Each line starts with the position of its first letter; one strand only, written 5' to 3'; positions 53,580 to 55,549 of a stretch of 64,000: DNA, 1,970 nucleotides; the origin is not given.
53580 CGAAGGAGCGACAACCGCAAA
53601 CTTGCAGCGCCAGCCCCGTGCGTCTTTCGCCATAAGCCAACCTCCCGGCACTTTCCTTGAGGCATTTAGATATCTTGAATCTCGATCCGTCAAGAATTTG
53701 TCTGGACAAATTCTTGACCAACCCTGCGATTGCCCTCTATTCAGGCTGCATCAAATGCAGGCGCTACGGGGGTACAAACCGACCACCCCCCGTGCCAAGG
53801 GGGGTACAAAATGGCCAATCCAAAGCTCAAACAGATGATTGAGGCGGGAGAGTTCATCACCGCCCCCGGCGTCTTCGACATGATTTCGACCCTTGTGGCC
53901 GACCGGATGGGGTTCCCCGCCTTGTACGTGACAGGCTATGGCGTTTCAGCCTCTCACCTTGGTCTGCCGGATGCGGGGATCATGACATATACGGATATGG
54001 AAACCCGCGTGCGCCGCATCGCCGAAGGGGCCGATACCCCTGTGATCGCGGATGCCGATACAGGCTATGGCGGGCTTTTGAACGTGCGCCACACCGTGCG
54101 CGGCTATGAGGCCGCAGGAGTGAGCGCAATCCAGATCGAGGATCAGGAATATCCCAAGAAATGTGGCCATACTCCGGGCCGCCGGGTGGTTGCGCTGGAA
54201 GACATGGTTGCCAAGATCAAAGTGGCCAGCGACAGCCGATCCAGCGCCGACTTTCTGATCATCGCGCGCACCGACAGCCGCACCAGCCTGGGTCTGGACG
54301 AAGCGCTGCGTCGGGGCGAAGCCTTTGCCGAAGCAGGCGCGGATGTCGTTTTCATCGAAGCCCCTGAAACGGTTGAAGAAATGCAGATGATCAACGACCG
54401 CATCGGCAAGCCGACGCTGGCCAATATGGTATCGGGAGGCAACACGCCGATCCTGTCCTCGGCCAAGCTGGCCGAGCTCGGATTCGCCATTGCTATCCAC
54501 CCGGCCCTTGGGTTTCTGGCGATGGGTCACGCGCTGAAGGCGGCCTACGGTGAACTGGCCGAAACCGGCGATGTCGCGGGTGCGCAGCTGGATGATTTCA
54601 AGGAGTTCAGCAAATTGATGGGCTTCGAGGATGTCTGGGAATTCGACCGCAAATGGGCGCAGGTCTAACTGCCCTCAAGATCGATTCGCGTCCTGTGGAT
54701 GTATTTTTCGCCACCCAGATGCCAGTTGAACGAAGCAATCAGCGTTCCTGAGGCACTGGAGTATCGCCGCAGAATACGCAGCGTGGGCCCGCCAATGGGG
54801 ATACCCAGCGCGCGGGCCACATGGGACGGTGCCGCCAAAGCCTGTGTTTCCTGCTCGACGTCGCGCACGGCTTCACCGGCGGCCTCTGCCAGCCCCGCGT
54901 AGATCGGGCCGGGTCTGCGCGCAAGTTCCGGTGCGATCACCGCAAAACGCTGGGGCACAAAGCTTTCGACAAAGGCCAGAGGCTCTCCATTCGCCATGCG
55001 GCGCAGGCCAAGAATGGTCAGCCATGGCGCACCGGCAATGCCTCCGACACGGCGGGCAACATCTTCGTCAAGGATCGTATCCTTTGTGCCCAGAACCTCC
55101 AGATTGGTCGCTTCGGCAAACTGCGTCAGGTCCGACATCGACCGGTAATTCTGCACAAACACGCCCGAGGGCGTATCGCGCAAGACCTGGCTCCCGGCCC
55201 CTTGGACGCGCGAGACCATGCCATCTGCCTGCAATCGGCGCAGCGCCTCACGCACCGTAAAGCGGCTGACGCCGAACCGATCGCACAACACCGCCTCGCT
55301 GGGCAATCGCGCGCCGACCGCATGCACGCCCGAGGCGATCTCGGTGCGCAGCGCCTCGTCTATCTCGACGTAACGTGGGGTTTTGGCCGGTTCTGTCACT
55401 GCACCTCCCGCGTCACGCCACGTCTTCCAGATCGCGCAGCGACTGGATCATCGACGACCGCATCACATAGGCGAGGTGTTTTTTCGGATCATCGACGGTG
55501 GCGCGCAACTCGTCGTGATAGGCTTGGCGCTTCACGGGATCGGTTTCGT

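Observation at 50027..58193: Unassigned GntR-controlled catabolic cluster resembling a re-engineered maleamate pathway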

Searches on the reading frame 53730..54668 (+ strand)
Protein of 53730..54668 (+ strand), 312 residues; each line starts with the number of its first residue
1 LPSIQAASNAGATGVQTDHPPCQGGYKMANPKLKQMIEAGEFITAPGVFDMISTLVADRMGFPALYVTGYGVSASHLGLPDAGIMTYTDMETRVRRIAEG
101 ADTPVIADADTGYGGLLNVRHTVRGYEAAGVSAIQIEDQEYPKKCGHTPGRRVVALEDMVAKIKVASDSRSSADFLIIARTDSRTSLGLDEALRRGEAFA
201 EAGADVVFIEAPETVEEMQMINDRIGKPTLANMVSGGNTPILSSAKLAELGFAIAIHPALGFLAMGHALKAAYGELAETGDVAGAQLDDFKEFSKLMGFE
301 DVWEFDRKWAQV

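Call 3: search_protein_families(library=pfam, proteins=[window:53730-54668:+])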
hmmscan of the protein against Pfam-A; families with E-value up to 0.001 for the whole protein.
window:53730-54668:+ (312 aa): 2 families
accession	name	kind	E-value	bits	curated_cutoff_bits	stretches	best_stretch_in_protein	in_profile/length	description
PF13714.12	PEP_mutase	-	9.4e-45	153.5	31.5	1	34-272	2-235/240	Phosphoenolpyruvate phosphomutase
PF00463.27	ICL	-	1e-12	47.8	26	1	103-185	150-235/526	Isocitrate lyase family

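Call 4: search_protein_families(library=ncbifam, proteins=[window:53730-54668:+])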
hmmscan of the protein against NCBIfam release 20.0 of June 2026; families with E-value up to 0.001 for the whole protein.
window:53730-54668:+ (312 aa): 8 families
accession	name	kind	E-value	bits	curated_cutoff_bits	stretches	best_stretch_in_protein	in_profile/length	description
TIGR02317.1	prpB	equivalog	5.8e-77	258.7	354.4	1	32-299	4-269/285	methylisocitrate lyase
TIGR02319.1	CPEP_Pphonmut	equivalog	6.6e-68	229.1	420.05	1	33-283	8-258/294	carboxyvinyl-carboxyphosphonate phosphorylmutase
NF008455.0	PRK11320.1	equivalog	1.8e-66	224.4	353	1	32-307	10-284/295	methylisocitrate lyase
TIGR02321.1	Pphn_pyruv_hyd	equivalog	6.5e-35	120.6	374.4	1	30-276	4-246/290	phosphonopyruvate hydrolase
TIGR02320.1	PEP_mutase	equivalog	7e-32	110.6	319.55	1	31-218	8-197/284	phosphoenolpyruvate mutase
NF011645.0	PRK15063.1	equivalog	5.1e-16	58.5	562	1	103-185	148-233/430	isocitrate lyase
TIGR01346.1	isocit_lyase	equivalog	4.8e-15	55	275.9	1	103-185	151-236/527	isocitrate lyase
NF005074.0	PRK06498.1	equivalog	1e-08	34.3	446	1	103-186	179-266/531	isocitrate lyase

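Call 8: search_solved_structures(query=window:53811-54665:+, max_evalue=0.001, show_alignments=2)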
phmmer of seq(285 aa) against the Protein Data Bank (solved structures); distinct sequences matched with E-value up to 0.001: 46.
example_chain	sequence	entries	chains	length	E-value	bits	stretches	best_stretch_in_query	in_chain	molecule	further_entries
4iqd_A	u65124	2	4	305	1.9e-59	204.6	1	5-279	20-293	Carboxyvinyl-carboxyphosphonate phosphorylmutase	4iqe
1zlp_A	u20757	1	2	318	7.4e-58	199.4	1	7-282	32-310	petal death protein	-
1mum_A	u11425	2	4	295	2.9e-50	174.5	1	20-266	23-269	2-methylisocitrate lyase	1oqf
3eoo_A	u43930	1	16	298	5.7e-50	173.6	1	4-253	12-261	Methylisocitrate lyase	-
3fa3_A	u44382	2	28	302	6.2e-50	173.5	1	9-244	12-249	2,3-dimethylmalate lyase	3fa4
1o5q_A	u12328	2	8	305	3.6e-49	171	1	20-256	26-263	Probable methylisocitrate lyase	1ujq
1xg3_A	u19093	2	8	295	8.3e-49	169.8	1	20-266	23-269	Probable methylisocitrate lyase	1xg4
6t4v_C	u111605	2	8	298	7.1e-47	163.4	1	18-254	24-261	2-methylisocitrate lyase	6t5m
9hra_A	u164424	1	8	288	2.6e-46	161.6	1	16-253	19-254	2-methylisocitrate lyase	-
9hgk_A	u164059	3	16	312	3.4e-46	161.2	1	16-253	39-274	2-methylisocitrate lyase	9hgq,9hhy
9hgo_A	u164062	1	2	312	8.7e-46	159.9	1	16-253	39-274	2-methylisocitrate lyase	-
9hhs_A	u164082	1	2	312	1.2e-45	159.4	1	16-253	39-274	2-methylisocitrate lyase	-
3lye_A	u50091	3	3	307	7.3e-42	147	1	5-255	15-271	Oxaloacetate acetyl hydrolase | Oxaloacetate acetylhydrolase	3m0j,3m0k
5unc_A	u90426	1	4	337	6.4e-38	134.1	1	6-244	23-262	PHOSPHOENOLPYRUVATE PHOSPHOMUTASE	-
2dua_A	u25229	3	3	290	3.5e-35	125.1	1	3-274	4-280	Phosphonopyruvate hydrolase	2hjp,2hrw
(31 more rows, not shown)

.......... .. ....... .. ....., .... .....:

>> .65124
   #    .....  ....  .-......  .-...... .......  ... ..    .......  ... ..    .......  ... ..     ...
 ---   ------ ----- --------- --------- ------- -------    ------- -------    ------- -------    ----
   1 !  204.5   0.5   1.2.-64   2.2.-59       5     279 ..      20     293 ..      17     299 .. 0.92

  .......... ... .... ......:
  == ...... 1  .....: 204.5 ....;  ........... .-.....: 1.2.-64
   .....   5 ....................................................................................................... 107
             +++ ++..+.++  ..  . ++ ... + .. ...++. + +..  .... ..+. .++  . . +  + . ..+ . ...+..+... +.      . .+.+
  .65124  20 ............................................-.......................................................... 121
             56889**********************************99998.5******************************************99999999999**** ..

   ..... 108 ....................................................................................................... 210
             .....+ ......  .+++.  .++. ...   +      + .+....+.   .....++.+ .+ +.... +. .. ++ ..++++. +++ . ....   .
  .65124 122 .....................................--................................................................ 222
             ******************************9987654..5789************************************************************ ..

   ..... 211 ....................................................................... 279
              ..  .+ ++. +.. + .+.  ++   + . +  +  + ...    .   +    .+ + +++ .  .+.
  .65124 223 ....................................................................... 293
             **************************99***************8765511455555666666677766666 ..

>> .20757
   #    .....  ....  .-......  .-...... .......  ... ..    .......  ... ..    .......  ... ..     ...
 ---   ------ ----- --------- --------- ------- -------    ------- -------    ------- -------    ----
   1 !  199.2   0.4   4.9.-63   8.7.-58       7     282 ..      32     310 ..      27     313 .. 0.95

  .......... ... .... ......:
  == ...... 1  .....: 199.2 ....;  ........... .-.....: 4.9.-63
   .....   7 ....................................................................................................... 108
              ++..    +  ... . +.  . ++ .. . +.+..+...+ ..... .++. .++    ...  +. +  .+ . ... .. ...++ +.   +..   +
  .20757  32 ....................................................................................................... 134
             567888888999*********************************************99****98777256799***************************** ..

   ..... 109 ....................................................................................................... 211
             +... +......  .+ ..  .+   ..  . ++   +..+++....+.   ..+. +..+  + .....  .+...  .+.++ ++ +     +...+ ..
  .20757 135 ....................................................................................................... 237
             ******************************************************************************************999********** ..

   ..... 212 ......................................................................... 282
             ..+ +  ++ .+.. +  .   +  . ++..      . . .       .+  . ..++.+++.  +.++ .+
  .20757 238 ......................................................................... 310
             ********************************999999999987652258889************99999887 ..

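Call 46: search_solved_structures(query=window:53811-54668:+, max_evalue=1e-45, show_alignments=5)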
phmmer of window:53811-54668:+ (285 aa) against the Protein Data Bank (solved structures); distinct sequences matched with E-value up to 1e-45: 11.
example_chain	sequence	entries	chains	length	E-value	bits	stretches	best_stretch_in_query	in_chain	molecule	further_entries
4iqd_A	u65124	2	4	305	1.9e-59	204.6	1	5-279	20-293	Carboxyvinyl-carboxyphosphonate phosphorylmutase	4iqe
1zlp_A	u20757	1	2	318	7.4e-58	199.4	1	7-282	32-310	petal death protein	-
1mum_A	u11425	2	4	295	2.9e-50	174.5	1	20-266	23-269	2-methylisocitrate lyase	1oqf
3eoo_A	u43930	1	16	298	5.7e-50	173.6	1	4-253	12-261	Methylisocitrate lyase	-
3fa3_A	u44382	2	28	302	6.2e-50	173.5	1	9-244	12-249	2,3-dimethylmalate lyase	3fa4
1o5q_A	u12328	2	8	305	3.6e-49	171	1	20-256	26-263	Probable methylisocitrate lyase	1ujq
1xg3_A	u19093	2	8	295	8.3e-49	169.8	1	20-266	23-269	Probable methylisocitrate lyase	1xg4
6t4v_C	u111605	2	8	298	7.1e-47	163.4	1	18-254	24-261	2-methylisocitrate lyase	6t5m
9hra_A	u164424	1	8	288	2.6e-46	161.6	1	16-253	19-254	2-methylisocitrate lyase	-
9hgk_A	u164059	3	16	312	3.4e-46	161.2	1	16-253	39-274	2-methylisocitrate lyase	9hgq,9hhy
9hgo_A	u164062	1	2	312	8.7e-46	159.9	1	16-253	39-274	2-methylisocitrate lyase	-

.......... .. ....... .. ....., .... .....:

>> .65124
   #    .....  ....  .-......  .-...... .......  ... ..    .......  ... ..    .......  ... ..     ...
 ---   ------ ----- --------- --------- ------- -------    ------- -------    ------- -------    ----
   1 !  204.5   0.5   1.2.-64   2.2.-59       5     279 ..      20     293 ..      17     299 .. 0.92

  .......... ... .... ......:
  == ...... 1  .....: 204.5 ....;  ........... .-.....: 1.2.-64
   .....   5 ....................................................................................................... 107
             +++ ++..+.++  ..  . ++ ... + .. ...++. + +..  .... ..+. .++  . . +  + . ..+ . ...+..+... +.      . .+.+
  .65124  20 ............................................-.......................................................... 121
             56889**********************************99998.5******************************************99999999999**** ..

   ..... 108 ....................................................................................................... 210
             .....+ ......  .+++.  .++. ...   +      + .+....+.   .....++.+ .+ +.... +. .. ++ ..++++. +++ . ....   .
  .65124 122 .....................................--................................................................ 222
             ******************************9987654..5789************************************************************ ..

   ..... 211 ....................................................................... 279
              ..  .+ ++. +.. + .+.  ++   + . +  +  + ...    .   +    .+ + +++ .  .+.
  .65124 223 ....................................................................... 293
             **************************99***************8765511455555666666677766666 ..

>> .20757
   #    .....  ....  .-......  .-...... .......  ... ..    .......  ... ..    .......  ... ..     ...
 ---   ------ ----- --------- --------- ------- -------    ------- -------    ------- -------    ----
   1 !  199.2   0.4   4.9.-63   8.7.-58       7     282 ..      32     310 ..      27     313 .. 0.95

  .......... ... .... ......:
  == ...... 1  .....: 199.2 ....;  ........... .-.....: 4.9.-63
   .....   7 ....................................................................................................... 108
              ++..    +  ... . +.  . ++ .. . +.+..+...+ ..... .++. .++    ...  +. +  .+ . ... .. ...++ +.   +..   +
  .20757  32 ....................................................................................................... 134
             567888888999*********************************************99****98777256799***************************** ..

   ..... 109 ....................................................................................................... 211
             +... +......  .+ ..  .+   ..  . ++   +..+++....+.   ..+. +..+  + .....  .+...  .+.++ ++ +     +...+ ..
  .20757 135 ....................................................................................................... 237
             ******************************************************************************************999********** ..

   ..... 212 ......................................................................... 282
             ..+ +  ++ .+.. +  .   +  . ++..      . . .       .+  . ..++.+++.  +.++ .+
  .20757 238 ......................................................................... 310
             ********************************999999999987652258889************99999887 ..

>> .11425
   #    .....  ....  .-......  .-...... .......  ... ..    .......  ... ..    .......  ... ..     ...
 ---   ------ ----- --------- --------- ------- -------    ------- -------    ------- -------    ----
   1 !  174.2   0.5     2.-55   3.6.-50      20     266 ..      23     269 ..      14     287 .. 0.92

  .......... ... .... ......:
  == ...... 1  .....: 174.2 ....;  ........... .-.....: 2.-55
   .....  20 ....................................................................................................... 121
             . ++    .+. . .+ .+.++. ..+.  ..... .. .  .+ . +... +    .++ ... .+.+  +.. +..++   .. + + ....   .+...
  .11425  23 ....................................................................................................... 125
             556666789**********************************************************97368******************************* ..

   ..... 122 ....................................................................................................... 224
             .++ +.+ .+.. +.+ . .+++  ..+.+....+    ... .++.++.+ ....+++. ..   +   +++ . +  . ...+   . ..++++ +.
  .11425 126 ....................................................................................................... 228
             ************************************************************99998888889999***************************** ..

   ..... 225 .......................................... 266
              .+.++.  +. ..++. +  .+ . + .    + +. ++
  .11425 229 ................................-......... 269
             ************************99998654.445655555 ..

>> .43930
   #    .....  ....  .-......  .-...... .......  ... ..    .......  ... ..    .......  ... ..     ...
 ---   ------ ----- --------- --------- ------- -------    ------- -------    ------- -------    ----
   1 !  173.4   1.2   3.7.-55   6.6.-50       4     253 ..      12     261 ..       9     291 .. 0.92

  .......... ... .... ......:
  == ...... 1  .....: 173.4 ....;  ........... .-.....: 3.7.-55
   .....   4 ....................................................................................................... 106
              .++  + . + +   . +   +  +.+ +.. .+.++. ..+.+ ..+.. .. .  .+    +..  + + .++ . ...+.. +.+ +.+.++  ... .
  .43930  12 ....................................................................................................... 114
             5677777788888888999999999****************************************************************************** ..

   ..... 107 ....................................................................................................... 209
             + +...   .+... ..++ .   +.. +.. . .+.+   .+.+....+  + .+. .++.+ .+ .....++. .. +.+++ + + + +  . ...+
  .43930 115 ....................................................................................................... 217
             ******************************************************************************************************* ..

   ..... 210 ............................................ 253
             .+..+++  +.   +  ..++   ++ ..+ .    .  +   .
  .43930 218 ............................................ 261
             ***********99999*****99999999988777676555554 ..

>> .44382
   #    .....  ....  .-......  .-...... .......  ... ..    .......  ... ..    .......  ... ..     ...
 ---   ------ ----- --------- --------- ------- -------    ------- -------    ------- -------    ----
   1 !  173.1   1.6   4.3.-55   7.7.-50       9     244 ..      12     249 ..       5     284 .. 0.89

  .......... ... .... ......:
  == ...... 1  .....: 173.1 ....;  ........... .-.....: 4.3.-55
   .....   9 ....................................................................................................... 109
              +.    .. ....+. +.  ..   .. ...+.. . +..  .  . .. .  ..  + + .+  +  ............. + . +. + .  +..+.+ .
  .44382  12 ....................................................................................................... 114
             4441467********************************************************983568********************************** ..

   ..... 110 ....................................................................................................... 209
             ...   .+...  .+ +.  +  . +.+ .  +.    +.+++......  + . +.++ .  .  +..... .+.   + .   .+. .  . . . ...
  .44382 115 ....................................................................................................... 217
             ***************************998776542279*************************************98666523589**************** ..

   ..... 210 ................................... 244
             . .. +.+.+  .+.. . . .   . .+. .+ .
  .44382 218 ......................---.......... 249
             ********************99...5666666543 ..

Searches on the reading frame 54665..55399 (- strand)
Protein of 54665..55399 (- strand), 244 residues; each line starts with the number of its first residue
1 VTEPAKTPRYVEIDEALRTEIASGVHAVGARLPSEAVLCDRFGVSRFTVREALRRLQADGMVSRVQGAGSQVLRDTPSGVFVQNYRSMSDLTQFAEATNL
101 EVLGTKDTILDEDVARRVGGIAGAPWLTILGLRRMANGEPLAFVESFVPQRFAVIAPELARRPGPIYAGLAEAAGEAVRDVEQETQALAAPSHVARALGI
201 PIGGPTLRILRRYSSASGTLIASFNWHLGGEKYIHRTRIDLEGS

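Call 3: search_protein_families(library=pfam, proteins=[window:54665-55399:-])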
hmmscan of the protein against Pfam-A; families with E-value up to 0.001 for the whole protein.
window:54665-55399:- (244 aa): 3 families
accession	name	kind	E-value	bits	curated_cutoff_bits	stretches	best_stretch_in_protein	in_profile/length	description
PF00392.27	GntR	-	2e-19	69.4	27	1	10-72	2-64/64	Bacterial regulatory proteins, gntR family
PF07702.18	UTRA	-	1.2e-09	38.5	23.8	1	101-221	9-128/141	UTRA domain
PF14502.12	HTH_41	-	0.00044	20.1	25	1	28-62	2-36/48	Helix-turn-helix domain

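Call 4: search_protein_families(library=ncbifam, proteins=[window:54665-55399:-])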
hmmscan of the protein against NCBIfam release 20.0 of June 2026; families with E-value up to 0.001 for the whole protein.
window:54665-55399:- (244 aa): 25 families
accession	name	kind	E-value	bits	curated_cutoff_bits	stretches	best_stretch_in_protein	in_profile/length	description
TIGR02018.2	his_ut_repres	equivalog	1.7e-24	86.5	220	1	10-229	1-217/226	histidine utilization transcriptional repressor HutC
TIGR02325.1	C_P_lyase_phnF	equivalog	5e-21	75.3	156.8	1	8-207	8-206/238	phosphonate metabolism transcriptional regulator PhnF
NF052441.1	TransRegRv0792c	equivalog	3.7e-16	59.1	400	1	8-233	16-240/260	Rv0792c family HTH-type transcriptional regulator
TIGR02404.1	trehalos_R_Bsub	equivalog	3.8e-16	59.4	211.95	1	10-129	2-123/233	trehalose operon repressor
TIGR03337.1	phnR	equivalog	1.9e-15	57.2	296.75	1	9-221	2-212/231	phosphonate utilization transcriptional regulator PhnR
NF007292.0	PRK09764.1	equivalog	3e-14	52.8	281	1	5-78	2-75/240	GntR family transcriptional regulator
NF008491.0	PRK11402.1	subfamily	9.3e-14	51.5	269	1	6-74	9-77/243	GntR family transcriptional regulator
NF041547.1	GntR_LSA1692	equivalog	1.1e-13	51.4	275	1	10-219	3-210/233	GntR family transcriptional regulator, LSA1692 subfamily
NF052290.2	MocR_like_YczR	exception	1.9e-13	49.9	487.4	1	6-95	17-111/458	MocR-like transcription factor YczR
NF011575.0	PRK14999.1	equivalog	6.3e-12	45.3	424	1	5-74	9-78/241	histidine utilization repressor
NF003011.0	PRK03837.1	subfamily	1.8e-11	44.2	260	1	12-119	17-123/241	transcriptional regulator NanR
NF007486.0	PRK10079.1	equivalog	2.9e-11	43.6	363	1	8-209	12-210/241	phosphonate metabolism transcriptional regulator PhnF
NF052282.1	PLP_TF_PdxR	equivalog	9.2e-11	41.4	320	1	9-76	2-69/448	MocR-like pyridoxine biosynthesis transcription factor PdxR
NF008571.0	PRK11523.1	equivalog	1.9e-09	37.4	396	1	10-109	10-104/258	transcriptional regulator ExuR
NF007001.0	PRK09464.1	equivalog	2.8e-09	37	330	1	13-73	15-75/254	pyruvate dehydrogenase complex transcriptional repressor PdhR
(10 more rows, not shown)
